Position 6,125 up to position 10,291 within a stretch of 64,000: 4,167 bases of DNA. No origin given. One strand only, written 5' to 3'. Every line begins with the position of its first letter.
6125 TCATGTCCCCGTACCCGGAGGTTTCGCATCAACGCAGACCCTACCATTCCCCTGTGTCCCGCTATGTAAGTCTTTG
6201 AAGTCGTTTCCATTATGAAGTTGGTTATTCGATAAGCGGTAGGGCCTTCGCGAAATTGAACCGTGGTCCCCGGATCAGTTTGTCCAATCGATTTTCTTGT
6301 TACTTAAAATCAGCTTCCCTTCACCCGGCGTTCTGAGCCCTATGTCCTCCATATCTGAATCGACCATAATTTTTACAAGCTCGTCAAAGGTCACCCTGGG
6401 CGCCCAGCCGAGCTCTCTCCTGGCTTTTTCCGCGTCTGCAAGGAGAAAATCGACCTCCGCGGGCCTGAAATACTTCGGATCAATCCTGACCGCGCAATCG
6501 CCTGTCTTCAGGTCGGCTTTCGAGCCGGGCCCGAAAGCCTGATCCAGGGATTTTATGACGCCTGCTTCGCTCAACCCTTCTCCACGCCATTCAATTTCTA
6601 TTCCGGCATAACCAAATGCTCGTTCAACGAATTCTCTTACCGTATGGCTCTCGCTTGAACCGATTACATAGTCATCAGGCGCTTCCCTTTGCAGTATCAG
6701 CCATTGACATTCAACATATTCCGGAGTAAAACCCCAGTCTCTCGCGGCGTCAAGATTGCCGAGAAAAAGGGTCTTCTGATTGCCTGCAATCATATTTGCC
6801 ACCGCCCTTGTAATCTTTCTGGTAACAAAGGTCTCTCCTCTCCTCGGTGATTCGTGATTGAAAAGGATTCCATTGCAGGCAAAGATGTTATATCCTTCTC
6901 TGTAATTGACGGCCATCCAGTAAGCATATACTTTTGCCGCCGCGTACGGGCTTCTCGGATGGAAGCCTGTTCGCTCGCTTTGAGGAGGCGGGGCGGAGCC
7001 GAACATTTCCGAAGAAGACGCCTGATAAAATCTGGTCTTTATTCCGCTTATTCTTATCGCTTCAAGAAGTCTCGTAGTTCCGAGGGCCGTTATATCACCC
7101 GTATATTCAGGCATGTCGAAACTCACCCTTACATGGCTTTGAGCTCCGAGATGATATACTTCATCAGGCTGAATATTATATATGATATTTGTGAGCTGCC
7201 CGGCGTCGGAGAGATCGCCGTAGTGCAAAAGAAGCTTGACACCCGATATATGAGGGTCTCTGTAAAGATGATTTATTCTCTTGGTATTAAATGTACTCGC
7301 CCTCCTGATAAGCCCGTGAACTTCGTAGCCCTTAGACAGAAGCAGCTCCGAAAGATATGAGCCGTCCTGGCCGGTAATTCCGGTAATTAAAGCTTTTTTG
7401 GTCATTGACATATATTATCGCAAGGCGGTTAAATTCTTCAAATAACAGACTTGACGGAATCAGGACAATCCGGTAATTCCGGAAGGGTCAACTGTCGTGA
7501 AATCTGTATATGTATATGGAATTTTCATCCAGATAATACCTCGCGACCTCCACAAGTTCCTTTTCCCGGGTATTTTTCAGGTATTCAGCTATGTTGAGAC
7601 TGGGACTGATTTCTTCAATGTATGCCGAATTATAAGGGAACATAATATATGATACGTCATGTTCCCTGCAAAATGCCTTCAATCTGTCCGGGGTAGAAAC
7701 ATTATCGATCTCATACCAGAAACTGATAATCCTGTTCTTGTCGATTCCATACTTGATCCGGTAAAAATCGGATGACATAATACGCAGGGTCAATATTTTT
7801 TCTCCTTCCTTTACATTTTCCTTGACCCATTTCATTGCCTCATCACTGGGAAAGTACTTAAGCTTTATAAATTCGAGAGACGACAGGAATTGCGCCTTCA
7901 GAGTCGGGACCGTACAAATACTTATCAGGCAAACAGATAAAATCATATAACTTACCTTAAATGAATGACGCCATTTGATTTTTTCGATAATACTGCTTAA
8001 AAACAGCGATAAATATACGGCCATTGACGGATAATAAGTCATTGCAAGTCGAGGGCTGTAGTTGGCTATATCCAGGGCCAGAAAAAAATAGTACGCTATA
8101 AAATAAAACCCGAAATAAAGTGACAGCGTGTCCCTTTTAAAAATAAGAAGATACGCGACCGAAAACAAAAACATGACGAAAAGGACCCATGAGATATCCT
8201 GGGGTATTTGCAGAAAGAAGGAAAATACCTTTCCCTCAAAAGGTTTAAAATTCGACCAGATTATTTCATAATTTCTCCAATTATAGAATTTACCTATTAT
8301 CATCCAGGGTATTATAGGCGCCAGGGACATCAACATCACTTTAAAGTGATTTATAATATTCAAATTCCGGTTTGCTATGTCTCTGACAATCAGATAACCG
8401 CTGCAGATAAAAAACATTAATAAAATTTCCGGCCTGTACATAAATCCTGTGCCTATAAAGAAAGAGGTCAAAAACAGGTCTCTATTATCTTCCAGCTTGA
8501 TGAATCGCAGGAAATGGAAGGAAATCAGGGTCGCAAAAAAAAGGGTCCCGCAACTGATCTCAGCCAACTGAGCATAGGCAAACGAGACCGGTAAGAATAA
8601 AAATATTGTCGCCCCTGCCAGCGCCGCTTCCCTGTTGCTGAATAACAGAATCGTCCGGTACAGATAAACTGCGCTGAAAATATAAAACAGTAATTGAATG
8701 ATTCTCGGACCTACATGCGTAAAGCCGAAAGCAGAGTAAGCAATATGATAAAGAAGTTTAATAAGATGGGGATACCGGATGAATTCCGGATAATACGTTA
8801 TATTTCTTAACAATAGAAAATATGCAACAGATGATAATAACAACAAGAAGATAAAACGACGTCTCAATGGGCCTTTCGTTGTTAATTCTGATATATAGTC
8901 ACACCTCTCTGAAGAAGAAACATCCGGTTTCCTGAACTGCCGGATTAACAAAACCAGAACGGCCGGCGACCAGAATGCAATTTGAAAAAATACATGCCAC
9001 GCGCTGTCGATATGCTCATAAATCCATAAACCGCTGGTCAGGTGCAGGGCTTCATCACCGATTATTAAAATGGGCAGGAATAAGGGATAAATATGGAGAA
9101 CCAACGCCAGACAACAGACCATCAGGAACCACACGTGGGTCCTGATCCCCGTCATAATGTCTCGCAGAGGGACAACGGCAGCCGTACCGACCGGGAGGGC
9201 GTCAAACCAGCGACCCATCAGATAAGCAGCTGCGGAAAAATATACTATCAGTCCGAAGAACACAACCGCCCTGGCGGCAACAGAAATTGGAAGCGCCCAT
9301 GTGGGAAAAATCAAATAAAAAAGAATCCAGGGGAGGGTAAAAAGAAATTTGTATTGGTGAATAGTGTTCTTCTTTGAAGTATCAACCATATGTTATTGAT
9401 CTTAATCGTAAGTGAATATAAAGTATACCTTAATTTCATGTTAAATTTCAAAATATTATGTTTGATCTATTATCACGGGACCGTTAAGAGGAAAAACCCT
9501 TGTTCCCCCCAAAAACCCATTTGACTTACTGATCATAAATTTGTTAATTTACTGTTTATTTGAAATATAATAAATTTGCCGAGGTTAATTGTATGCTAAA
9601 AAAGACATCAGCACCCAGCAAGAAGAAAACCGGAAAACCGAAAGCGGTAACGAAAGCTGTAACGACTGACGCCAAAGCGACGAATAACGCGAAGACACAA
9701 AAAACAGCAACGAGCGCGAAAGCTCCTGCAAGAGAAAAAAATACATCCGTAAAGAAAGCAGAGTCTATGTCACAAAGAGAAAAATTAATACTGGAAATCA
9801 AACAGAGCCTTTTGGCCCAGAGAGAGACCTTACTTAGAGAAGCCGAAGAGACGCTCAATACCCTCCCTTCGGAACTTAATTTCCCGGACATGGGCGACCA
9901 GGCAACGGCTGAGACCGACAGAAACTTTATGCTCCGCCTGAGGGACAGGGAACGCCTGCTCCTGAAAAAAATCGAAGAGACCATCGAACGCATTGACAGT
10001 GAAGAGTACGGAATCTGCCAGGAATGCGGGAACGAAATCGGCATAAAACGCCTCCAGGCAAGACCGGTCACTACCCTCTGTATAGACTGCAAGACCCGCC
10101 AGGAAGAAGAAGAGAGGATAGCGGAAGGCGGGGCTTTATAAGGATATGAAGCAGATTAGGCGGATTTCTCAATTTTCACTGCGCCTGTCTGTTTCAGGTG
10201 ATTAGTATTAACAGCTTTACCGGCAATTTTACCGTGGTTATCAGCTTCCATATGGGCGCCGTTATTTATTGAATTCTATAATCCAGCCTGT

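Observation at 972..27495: Unusual concentration of GT-C-like polytopic membrane proteins with polyprenyl-P-sugar synthase-type GT2s and a flippase-like protein: a periplasmic-face glycosylation module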

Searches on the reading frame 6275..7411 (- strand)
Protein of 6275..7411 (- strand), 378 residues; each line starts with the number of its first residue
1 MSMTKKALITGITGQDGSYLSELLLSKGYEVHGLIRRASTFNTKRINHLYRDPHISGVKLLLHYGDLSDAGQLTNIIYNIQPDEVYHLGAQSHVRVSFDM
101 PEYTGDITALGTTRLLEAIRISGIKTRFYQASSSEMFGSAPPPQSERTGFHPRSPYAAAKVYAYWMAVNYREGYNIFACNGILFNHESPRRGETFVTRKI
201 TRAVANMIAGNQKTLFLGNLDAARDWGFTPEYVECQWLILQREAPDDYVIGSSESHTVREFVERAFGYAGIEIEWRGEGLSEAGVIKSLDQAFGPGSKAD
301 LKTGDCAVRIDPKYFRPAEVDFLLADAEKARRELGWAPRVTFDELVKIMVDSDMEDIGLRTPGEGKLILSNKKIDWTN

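Call 3: search_protein_families(library=pfam, proteins=[window:6275-7411:-], max_evalue=0.01)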
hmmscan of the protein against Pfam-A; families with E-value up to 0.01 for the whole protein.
window:6275-7411:- (378 aa): 4 families
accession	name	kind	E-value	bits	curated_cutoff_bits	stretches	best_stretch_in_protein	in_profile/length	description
PF16363.11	GDP_Man_Dehyd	-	1.7e-141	471.9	27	1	8-349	1-332/332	GDP-mannose 4,6 dehydratase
PF01370.27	Epimerase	-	3.2e-69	233.4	20.9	1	7-251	1-240/240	NAD dependent epimerase/dehydratase family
PF04321.23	RmlD_sub_bind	-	3.7e-06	26.7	27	1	6-162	2-131/287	RmlD substrate binding domain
PF02719.21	Polysacc_synt_2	-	0.0023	17.6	20.2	1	8-125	2-121/293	Polysaccharide biosynthesis protein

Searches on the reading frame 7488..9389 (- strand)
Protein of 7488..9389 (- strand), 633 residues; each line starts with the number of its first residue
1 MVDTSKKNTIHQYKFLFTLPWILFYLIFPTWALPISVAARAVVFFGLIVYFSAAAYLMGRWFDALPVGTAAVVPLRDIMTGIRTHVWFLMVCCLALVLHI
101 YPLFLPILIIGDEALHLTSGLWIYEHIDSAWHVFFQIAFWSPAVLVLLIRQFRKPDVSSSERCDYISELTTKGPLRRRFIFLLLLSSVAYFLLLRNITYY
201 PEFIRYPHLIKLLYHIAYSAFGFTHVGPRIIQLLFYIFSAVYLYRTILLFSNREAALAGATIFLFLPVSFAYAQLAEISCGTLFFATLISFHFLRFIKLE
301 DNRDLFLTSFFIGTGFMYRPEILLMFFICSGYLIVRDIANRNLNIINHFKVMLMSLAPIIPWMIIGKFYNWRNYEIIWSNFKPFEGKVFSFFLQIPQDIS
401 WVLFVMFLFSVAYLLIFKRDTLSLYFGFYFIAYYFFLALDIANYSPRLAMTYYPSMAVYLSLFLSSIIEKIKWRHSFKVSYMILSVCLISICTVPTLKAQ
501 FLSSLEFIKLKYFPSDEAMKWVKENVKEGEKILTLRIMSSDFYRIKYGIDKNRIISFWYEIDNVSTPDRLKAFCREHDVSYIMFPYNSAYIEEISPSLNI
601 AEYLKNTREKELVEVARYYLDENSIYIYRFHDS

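Call 3: search_protein_families(library=pfam, proteins=[window:7488-9389:-], max_evalue=0.01)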
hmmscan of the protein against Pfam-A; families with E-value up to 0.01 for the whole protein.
window:7488-9389:- (633 aa): 1 family
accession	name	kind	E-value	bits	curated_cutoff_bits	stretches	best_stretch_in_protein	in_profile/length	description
PF13231.12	PMT_2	-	1.9e-11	44.9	26.1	1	209-364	5-159/160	Dolichyl-phosphate-mannose-protein mannosyltransferase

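Call 5: search_protein_families(library=ncbifam, proteins=[window:7488-9389:-], max_evalue=0.01)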
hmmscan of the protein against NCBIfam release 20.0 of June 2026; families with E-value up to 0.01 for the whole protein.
window:7488-9389:- (633 aa): 0 families

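Call 48: search_solved_structures(query=window:7488-9389:-, max_evalue=1)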
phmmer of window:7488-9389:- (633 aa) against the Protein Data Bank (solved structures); distinct sequences matched with E-value up to 1: 0.

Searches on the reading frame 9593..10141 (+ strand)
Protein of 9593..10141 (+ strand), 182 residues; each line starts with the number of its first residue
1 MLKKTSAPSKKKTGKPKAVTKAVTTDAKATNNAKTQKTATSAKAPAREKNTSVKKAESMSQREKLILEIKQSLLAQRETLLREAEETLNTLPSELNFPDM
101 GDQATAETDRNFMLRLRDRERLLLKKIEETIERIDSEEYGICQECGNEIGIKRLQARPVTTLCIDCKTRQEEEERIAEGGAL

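Call 69: search_protein_families(library=pfam, proteins=[window:9593-10141:+], max_evalue=0.01)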
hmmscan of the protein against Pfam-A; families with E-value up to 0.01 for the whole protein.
window:9593-10141:+ (182 aa): 2 families
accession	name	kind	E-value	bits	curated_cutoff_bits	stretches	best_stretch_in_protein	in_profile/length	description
PF21157.2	DksA_N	-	2.2e-19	69.9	27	1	69-134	5-71/71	DnaK suppressor protein DksA, N-terminal domain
PF01258.23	zf-dskA_traR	-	1.3e-11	44.7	24.9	1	138-171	2-35/36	Prokaryotic dksA/traR C4-type zinc finger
